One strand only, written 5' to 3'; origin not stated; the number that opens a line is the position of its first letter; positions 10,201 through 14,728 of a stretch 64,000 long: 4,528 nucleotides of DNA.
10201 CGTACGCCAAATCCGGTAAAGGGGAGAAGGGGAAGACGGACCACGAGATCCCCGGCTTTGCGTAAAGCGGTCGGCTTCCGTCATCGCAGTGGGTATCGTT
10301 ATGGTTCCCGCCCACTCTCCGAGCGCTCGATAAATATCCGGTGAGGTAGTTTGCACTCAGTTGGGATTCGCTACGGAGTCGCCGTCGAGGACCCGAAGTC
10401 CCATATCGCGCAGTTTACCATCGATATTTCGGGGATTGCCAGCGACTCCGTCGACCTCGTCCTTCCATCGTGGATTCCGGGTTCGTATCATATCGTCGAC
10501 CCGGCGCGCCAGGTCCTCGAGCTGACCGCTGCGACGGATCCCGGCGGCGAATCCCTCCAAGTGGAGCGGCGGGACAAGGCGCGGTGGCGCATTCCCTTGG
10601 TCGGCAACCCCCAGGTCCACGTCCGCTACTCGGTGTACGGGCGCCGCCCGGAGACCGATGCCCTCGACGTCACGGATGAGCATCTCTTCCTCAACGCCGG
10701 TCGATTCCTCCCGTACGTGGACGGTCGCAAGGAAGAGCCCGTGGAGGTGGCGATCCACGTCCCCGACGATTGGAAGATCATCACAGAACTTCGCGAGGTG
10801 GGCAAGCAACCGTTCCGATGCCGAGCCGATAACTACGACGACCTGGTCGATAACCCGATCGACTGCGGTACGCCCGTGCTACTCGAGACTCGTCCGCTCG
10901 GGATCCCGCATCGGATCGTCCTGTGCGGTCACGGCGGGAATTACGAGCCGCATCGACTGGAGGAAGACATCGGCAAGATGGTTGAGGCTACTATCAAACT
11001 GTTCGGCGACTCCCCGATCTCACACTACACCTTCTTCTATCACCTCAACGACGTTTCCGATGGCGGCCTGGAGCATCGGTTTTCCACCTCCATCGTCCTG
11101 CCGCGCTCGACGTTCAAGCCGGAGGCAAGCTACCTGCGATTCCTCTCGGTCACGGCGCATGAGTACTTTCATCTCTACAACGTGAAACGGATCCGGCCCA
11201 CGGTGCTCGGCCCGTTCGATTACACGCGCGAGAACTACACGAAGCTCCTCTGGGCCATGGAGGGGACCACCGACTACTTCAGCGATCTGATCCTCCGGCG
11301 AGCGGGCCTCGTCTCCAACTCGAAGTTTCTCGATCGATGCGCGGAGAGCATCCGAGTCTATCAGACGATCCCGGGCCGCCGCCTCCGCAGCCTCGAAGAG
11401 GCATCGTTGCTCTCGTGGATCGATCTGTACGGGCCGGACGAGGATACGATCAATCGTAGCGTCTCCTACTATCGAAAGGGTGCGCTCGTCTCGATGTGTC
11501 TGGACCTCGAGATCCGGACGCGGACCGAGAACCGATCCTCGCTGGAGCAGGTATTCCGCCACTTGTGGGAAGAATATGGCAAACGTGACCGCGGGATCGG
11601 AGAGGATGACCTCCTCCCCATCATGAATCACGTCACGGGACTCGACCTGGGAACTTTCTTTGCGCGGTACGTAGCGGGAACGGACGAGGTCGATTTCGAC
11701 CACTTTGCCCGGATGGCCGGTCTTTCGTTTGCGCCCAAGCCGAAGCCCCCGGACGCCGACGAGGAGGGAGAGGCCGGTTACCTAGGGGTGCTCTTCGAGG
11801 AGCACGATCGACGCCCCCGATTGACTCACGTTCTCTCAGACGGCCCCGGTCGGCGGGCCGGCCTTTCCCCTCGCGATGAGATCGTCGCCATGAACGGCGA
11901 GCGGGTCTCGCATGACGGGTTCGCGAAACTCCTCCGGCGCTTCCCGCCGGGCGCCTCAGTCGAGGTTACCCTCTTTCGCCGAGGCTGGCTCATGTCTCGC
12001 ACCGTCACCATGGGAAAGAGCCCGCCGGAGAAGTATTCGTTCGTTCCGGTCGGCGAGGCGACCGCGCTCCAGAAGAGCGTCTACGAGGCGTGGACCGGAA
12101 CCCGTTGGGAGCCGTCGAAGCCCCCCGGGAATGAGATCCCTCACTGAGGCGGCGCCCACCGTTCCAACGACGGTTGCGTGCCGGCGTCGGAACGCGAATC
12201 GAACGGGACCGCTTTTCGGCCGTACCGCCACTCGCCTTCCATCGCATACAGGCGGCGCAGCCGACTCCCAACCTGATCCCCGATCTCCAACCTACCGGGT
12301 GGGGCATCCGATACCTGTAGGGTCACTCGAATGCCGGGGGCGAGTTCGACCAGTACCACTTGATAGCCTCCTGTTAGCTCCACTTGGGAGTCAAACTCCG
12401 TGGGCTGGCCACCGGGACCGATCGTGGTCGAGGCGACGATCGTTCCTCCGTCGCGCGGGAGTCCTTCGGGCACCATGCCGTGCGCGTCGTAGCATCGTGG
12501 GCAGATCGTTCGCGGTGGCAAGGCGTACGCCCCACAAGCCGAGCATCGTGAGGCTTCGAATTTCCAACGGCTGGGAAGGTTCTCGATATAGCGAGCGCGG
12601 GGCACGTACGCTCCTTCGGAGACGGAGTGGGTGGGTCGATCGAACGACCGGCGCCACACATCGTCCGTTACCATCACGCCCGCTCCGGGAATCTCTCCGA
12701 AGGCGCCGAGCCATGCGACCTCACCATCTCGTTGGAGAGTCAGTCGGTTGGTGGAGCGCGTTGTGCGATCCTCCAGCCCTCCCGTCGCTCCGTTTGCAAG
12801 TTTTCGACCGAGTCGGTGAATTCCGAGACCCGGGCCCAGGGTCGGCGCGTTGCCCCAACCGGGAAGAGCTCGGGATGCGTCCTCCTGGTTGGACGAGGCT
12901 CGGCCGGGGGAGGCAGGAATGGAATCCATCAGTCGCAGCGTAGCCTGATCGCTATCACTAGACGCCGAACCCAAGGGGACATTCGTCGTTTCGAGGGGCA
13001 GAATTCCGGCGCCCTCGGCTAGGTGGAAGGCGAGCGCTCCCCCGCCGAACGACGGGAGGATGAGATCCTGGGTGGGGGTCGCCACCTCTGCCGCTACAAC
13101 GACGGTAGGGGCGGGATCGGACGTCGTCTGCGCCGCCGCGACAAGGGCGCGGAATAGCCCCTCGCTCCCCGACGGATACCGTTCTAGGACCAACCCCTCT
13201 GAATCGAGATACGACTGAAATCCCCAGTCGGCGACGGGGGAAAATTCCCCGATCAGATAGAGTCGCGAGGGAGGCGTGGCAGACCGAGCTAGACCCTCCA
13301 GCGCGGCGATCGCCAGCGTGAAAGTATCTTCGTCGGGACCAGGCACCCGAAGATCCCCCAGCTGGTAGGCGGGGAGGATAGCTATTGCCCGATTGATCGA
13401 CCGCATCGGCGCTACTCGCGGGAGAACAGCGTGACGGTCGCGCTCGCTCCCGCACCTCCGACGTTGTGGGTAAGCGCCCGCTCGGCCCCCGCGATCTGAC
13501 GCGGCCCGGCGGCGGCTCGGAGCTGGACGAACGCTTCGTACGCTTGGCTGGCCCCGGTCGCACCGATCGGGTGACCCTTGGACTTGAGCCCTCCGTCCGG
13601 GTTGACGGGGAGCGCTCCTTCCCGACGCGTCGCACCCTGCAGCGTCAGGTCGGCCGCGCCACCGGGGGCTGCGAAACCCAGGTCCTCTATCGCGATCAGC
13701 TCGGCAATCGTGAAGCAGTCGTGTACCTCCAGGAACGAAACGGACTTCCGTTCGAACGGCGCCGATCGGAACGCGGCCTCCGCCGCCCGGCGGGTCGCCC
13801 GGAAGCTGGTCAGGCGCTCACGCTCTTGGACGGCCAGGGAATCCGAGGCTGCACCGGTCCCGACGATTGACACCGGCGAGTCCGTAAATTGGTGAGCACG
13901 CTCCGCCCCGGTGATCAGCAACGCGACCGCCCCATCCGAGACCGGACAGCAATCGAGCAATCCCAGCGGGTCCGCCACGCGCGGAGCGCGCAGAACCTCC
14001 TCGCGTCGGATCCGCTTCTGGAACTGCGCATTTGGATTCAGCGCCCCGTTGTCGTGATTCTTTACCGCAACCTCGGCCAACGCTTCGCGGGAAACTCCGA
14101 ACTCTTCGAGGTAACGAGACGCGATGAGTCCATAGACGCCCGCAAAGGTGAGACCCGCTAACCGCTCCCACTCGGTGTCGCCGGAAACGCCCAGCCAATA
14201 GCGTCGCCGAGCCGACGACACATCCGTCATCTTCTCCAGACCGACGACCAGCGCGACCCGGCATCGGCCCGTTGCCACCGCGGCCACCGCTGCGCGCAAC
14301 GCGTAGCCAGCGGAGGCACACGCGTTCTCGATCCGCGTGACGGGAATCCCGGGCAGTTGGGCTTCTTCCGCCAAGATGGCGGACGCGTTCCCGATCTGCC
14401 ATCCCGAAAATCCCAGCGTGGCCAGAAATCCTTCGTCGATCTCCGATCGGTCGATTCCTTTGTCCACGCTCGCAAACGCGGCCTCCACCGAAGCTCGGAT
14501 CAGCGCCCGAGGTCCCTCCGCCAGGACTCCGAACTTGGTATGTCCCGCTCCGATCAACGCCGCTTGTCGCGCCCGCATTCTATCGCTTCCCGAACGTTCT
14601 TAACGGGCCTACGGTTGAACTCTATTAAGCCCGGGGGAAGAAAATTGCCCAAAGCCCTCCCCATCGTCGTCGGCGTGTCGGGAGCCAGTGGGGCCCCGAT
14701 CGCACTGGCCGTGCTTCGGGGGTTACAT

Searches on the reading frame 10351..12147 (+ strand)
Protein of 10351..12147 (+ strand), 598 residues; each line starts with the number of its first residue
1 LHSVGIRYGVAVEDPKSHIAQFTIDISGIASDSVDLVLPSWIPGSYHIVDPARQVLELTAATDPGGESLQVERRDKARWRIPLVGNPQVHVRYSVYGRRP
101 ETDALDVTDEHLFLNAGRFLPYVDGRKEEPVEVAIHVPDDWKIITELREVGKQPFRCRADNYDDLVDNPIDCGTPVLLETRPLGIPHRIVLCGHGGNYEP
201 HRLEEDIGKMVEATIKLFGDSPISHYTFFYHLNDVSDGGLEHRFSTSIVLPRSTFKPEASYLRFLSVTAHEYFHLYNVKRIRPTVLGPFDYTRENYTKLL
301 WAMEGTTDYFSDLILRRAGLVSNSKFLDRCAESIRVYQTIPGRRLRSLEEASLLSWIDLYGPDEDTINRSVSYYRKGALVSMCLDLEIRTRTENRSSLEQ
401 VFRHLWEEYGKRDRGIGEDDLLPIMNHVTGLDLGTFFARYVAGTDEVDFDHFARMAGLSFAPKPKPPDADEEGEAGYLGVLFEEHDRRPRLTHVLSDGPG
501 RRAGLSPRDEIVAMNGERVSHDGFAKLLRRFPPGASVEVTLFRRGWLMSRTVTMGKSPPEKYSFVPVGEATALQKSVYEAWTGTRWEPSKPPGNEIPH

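Call 15: search_protein_families(library=pfam, proteins=[window:10351-12147:+], max_evalue=0.001)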
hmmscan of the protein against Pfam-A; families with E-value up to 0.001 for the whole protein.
window:10351-12147:+ (598 aa): 4 families
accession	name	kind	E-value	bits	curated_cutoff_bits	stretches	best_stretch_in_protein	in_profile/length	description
PF17899.6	Peptidase_M61_N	-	1.5e-41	142.6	23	1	7-173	1-167/168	Peptidase M61 N-terminal domain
PF05299.18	Peptidase_M61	-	5.6e-41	140.1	22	1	264-380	2-118/118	M61 glycyl aminopeptidase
PF13180.12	PDZ_2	-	2.9e-06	27.9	27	1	476-547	1-73/80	PDZ domain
PF17820.7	PDZ_6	-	0.00036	20.7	27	1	494-540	5-51/54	PDZ domain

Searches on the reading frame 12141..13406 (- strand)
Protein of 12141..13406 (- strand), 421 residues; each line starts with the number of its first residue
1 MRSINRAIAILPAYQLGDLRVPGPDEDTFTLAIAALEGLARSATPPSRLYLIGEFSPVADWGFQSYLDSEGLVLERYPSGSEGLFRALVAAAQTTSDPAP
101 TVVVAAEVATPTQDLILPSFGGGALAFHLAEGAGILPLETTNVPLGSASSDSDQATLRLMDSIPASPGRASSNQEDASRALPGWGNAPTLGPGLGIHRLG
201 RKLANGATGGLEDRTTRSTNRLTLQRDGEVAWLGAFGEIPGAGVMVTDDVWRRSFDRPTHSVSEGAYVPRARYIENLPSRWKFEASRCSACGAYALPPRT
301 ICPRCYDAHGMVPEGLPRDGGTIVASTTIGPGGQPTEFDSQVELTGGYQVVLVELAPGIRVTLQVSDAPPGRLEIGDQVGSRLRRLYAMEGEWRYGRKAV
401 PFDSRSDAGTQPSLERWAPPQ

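Call 15: search_protein_families(library=pfam, proteins=[window:12141-13406:-], max_evalue=0.001)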
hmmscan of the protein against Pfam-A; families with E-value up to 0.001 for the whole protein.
window:12141-13406:- (421 aa): 2 families
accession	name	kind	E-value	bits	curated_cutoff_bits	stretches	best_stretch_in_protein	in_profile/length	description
PF12172.15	zf-ChsH2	-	2.3e-05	24.5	23.2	1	283-306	9-32/37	ChsH2, rubredoxin-like zinc ribbon domain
PF01796.24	OB_ChsH2_C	-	0.00057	20.2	27.1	0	321-379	8-60/65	ChsH2, C-terminal OB-fold domain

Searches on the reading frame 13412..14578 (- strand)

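Call 15: search_protein_families(library=pfam, proteins=[window:13412-14578:-], max_evalue=0.001)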
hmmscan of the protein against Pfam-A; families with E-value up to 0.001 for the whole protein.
window:13412-14578:- (388 aa): 5 families
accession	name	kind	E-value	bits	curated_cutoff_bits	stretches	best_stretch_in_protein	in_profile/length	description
PF22691.2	Thiolase_C_1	-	2.6e-41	141.2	28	1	242-387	1-144/144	Thiolase C-terminal domain-like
PF00108.29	Thiolase_N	-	1.3e-24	87.4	26.4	1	10-223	5-257/260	Thiolase, N-terminal domain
PF02803.24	Thiolase_C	-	1.2e-07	31.9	27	1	264-356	26-100/123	Thiolase, C-terminal domain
PF08545.16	ACP_syn_III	-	1.3e-06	28.6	24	1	83-126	3-46/80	3-Oxoacyl-[acyl-carrier-protein (ACP)] synthase III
PF00109.32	ketoacyl-synt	-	4e-05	23.8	20.8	1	65-121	153-208/252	Beta-ketoacyl synthase, N-terminal domain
